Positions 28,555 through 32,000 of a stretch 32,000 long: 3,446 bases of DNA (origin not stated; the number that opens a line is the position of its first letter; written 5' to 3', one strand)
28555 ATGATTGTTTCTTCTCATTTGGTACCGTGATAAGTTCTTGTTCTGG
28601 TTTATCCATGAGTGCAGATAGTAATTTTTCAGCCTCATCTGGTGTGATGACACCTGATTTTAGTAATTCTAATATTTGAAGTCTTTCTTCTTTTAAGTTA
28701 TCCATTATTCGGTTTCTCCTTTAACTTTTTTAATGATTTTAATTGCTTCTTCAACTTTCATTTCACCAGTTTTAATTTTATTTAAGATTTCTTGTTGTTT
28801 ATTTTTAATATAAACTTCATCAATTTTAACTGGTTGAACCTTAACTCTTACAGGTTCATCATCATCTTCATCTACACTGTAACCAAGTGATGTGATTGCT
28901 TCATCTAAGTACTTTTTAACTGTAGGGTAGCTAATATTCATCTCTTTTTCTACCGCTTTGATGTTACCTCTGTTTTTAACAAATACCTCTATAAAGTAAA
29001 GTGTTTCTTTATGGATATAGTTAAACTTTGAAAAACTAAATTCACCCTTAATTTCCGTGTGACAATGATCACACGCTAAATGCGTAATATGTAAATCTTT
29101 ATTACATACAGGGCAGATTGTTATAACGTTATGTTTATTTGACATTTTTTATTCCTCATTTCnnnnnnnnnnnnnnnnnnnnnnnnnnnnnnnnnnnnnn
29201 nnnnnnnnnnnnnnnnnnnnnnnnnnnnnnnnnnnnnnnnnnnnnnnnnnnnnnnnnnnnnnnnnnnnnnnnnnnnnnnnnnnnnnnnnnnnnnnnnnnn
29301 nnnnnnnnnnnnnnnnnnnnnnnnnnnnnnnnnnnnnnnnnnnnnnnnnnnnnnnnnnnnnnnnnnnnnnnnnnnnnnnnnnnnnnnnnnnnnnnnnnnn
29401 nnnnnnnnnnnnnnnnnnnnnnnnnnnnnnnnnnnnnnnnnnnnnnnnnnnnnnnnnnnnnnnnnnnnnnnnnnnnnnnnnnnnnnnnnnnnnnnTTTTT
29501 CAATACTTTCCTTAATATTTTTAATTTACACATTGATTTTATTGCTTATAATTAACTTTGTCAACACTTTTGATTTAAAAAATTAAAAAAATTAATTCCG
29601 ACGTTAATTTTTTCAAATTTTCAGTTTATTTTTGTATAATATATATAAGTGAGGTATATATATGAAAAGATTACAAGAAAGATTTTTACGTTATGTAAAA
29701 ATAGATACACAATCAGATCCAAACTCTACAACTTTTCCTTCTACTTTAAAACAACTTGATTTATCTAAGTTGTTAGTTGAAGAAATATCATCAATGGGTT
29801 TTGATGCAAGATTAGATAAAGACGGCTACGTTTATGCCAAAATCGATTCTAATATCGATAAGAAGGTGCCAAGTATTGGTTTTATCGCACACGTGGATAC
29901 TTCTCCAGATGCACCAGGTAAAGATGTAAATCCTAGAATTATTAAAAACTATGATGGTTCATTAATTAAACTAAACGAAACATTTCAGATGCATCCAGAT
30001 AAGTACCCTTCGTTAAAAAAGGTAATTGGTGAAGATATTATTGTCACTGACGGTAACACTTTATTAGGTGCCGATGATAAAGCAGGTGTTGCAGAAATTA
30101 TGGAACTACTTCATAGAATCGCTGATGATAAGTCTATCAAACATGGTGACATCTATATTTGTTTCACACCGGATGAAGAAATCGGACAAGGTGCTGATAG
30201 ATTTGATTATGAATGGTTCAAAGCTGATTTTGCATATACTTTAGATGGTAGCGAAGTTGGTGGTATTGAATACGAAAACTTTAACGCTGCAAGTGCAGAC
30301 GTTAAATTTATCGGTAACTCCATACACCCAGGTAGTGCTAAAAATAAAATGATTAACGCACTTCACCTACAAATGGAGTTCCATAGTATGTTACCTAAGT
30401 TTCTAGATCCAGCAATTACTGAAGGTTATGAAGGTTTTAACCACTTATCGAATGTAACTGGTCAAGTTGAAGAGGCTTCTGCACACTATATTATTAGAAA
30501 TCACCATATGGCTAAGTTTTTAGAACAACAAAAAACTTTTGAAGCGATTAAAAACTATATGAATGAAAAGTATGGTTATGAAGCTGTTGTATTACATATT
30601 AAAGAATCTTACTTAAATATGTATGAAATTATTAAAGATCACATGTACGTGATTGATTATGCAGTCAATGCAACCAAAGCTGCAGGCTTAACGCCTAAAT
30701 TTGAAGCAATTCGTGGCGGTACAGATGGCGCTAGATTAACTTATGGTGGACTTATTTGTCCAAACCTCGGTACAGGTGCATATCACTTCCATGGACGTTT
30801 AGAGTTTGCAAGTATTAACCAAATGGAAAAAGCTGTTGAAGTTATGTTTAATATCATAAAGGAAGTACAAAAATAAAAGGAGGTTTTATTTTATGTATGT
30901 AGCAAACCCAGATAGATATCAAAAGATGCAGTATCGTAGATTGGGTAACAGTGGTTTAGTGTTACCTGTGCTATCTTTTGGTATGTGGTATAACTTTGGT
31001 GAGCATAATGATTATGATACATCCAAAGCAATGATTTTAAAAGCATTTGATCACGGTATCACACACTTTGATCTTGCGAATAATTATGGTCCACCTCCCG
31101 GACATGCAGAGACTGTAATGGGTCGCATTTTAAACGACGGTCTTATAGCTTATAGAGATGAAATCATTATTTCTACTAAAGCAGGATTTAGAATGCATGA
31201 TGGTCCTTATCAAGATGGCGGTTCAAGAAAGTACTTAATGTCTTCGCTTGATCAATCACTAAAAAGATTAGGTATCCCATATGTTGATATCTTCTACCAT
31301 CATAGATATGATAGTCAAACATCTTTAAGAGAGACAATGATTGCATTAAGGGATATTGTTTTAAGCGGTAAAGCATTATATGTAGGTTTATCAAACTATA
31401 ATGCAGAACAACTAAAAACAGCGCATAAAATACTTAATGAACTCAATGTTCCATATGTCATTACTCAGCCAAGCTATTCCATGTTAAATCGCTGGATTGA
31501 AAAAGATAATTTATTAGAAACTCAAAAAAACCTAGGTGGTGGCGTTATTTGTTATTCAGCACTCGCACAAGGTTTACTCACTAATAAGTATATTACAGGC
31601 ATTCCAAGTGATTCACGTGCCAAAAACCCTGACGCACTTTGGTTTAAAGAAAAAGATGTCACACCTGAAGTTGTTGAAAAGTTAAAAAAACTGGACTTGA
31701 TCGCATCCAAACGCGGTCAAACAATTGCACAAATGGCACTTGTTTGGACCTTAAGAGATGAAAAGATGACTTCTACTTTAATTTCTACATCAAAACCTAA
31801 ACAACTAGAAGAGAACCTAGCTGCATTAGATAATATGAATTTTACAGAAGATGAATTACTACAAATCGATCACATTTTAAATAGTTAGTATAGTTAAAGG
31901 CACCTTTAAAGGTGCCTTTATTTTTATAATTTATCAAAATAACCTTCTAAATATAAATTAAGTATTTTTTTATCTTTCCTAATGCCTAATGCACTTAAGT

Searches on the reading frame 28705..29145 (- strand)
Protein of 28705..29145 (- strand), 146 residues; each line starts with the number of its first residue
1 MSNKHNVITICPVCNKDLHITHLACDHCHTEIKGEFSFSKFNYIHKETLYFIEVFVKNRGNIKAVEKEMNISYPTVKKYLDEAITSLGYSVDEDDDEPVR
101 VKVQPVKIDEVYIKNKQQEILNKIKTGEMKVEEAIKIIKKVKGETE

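Call 32: search_protein_families(library=pfam, proteins=[window:28705-29145:-], max_evalue=0.001)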
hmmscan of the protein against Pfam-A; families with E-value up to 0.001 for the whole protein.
window:28705-29145:- (146 aa): 3 families
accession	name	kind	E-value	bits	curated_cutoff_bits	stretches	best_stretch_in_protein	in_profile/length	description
PF09862.15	DUF2089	-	5.3e-22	77.7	33.4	1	45-89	2-46/47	Domain of unknown function (DUF2089)-HTH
PF22747.2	Zn_ribbon_DUF2089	-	5e-15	55.7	27.6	1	11-41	1-31/32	DUF2089 zinc ribbon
PF22746.1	SHOCT-like_DUF2089-C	-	0.00017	21.5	27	1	118-145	4-31/32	SHOCT-like domain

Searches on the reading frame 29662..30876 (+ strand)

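Call 32: search_protein_families(library=pfam, proteins=[window:29662-30876:+], max_evalue=0.001)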
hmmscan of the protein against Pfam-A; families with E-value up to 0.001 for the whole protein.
window:29662-30876:+ (404 aa): 3 families
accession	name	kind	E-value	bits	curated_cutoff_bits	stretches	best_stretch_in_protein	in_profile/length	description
PF07687.19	M20_dimer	-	2.8e-14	53.4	21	1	204-304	1-103/107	Peptidase dimerisation domain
PF01546.33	Peptidase_M20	-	1.4e-10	41.8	24.6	1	137-400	34-205/206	Peptidase family M20/M25/M40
PF05343.19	Peptidase_M42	-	4.9e-07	29.5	23.2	1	138-197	134-191/292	M42 glutamyl aminopeptidase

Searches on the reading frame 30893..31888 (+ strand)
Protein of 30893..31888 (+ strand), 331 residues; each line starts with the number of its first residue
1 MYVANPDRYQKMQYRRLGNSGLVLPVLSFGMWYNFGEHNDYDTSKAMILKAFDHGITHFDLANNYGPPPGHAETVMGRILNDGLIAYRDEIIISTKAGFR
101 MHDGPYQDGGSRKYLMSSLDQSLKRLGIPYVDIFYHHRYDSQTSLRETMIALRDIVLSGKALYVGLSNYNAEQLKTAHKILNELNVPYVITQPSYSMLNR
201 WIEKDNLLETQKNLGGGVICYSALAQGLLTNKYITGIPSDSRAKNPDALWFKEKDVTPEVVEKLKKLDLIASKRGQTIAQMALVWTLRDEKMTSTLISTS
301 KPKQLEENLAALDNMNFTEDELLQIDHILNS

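Call 32: search_protein_families(library=pfam, proteins=[window:30893-31888:+], max_evalue=0.001)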
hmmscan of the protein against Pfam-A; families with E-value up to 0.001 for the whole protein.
window:30893-31888:+ (331 aa): 1 family
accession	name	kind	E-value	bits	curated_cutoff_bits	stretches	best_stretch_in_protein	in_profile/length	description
PF00248.27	Aldo_ket_red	-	1.1e-68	232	24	1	27-329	2-290/291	Aldo/keto reductase family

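Call 37: find_encoding_contigs(protein=window:30893-31885:+, flank=10000, max_places=1)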
Protein window:30893-31885:+ (331 aa): 6 contigs read that carry it; 1 place shown.
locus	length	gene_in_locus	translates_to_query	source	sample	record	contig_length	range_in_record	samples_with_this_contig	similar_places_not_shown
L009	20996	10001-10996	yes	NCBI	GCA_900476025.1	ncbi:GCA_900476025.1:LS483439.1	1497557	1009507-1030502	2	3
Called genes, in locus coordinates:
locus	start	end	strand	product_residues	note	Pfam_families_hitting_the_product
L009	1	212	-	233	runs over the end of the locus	PF00119:ATP-synt_A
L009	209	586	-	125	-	-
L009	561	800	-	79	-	-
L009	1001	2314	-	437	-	PF01523:PmbA_TldD_1st, PF19290:PmbA_TldD_2nd, PF19289:PmbA_TldD_3rd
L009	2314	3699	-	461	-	PF01523:PmbA_TldD_1st, PF19290:PmbA_TldD_2nd, PF19289:PmbA_TldD_3rd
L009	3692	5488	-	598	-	PF00664:ABC_membrane, PF00005:ABC_tran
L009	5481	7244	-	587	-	PF00664:ABC_membrane, PF00005:ABC_tran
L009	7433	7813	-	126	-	PF22746:SHOCT-like_DUF2089-C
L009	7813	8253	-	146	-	PF22747:Zn_ribbon_DUF2089, PF09862:DUF2089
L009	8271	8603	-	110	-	-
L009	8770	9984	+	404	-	PF05343:Peptidase_M42 (faint), PF01546:Peptidase_M20, PF07687:M20_dimer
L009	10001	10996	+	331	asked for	PF00248:Aldo_ket_red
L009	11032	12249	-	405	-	PF02463:SMC_N, PF13476:AAA_23 (weak), PF13304:AAA_21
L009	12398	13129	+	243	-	PF00005:ABC_tran, PF13304:AAA_21 (faint)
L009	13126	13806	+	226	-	PF00528:BPD_transp_1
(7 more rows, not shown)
